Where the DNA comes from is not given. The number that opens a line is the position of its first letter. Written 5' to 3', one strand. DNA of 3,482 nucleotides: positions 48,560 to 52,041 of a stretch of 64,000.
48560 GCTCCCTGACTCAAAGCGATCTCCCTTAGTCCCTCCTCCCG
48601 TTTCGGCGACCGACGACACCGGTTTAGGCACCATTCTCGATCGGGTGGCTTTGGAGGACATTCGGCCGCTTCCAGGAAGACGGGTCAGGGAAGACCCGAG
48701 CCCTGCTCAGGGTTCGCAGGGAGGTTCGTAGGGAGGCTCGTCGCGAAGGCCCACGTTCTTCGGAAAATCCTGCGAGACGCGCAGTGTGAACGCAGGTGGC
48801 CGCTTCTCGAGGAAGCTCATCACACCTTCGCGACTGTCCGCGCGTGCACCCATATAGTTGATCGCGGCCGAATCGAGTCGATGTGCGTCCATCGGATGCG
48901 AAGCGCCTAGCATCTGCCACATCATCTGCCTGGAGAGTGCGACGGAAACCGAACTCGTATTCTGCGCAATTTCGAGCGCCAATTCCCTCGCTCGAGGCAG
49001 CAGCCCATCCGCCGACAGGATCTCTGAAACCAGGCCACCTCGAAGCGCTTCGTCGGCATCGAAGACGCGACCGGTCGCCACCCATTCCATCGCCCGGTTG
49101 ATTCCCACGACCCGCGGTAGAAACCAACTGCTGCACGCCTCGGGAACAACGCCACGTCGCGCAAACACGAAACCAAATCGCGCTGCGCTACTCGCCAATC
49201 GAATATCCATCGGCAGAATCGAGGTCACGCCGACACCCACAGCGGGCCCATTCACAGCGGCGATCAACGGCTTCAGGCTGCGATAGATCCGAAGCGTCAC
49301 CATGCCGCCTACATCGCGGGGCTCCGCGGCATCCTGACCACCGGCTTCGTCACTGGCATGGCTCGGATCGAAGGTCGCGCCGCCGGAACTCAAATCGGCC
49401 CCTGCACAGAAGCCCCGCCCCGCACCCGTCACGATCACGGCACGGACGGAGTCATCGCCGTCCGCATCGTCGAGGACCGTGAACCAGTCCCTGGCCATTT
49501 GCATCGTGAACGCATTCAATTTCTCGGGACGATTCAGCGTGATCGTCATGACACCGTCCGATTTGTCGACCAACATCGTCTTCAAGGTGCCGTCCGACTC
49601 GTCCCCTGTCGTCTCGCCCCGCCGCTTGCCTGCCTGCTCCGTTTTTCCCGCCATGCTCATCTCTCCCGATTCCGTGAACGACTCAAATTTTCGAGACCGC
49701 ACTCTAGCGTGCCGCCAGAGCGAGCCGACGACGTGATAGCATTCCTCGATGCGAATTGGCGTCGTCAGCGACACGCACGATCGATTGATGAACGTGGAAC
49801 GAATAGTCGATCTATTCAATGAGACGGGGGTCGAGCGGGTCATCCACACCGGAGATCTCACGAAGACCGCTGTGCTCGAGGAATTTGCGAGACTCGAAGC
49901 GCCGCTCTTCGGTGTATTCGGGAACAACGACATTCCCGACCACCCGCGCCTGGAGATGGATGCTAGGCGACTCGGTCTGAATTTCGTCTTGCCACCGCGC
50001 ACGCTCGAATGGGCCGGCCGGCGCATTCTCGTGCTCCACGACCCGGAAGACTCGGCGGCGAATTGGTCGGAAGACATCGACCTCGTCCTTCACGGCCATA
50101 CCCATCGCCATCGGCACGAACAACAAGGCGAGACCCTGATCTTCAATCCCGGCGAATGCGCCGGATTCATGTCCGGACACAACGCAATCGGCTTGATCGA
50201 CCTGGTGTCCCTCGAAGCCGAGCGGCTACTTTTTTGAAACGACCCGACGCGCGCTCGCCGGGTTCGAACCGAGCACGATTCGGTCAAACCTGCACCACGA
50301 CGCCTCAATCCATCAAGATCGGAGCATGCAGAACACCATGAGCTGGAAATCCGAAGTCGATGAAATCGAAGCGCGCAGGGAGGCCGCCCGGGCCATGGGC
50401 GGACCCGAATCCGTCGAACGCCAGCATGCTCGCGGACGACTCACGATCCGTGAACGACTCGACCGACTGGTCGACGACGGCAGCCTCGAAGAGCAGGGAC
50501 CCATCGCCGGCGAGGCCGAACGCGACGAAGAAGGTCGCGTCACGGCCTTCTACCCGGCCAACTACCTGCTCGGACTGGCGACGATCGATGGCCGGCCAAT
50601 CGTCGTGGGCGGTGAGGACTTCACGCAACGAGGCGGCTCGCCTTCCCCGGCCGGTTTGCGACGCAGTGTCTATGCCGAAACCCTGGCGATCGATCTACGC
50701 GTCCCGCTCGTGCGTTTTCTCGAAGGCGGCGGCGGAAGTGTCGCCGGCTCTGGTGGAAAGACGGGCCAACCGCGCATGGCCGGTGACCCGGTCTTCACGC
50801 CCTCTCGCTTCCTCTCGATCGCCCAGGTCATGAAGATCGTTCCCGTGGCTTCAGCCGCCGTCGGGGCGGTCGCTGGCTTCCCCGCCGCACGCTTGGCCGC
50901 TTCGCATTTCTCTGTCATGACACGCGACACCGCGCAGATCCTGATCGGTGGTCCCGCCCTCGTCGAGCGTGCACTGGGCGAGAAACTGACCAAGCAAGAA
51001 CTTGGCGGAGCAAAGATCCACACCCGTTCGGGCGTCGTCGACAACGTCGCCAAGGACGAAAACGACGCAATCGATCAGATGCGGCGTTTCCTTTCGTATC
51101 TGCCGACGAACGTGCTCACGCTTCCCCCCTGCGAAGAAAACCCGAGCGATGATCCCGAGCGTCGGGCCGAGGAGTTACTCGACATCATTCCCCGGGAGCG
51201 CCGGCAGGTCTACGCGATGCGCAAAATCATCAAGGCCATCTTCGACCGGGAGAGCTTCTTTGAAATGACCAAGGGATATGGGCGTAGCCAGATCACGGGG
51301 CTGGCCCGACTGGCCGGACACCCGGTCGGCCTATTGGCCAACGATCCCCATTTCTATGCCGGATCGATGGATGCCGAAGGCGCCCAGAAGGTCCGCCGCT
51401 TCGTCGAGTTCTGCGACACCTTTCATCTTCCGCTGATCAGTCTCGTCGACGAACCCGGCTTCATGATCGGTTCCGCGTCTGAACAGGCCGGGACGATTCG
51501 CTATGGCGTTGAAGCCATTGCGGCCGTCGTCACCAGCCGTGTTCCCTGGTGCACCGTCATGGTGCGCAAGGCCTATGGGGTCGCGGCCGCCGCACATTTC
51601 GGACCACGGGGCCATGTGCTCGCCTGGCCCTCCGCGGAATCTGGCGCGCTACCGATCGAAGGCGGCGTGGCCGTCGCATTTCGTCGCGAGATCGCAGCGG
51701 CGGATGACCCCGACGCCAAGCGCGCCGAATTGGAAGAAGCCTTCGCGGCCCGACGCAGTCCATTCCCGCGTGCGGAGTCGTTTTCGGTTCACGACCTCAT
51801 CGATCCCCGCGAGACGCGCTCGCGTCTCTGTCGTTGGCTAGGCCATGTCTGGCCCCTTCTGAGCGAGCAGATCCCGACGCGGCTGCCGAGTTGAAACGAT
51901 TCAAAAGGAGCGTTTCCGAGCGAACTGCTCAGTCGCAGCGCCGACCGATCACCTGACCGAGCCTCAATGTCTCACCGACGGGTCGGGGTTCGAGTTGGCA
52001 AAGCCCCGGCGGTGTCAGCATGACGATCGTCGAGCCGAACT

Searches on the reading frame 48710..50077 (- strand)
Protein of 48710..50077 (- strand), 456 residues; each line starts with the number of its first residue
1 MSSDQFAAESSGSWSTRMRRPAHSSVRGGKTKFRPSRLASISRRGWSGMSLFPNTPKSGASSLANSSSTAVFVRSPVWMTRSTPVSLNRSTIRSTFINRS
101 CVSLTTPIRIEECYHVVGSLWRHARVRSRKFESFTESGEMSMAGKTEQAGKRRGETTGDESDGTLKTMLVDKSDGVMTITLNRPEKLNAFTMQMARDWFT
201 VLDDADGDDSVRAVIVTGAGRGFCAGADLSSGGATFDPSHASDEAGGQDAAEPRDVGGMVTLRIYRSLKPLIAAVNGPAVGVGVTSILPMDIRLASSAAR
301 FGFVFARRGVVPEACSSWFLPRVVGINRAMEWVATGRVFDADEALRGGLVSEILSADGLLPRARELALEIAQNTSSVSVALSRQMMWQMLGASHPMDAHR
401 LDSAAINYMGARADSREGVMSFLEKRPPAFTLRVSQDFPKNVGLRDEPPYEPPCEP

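Call 30: search_protein_families(library=pfam, proteins=[window:48710-50077:-], max_evalue=0.001)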
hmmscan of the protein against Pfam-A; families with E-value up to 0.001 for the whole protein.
window:48710-50077:- (456 aa): 2 families
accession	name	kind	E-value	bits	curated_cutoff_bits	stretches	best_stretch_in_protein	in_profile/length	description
PF00378.25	ECH_1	-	8.1e-50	169.9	27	1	172-431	2-249/251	Enoyl-CoA hydratase/isomerase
PF16113.10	ECH_2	-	4.1e-23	82.9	27.2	1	177-381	2-199/335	Enoyl-CoA hydratase/isomerase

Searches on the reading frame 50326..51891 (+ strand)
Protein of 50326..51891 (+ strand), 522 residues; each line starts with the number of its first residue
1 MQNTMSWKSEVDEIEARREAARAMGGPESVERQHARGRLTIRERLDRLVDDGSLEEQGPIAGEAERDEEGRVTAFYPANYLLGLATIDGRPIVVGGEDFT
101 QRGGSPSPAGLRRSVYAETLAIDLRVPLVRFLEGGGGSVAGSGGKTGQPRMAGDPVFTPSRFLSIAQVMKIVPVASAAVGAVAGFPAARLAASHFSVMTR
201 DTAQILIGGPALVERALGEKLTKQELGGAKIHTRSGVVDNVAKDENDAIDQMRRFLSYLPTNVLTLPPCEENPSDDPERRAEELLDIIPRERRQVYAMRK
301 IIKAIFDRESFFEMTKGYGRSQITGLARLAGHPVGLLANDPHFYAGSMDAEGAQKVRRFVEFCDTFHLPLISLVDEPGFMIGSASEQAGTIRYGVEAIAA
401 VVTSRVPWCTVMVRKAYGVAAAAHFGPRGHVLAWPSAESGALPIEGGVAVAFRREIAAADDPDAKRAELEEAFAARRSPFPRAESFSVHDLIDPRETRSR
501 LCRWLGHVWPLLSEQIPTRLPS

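Call 4: search_protein_families(library=pfam, proteins=[window:50326-51891:+], max_evalue=0.1)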
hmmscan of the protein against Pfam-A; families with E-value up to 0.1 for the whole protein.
window:50326-51891:+ (522 aa): 2 families
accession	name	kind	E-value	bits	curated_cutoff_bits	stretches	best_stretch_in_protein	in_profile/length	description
PF01039.27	Carboxyl_trans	-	3.8e-94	316.5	22.3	1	32-504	1-474/493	Carboxyl transferase domain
PF03255.19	ACCA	-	2.2e-06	27.5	23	1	346-413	126-193/310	Acetyl co-enzyme A carboxylase carboxyltransferase-like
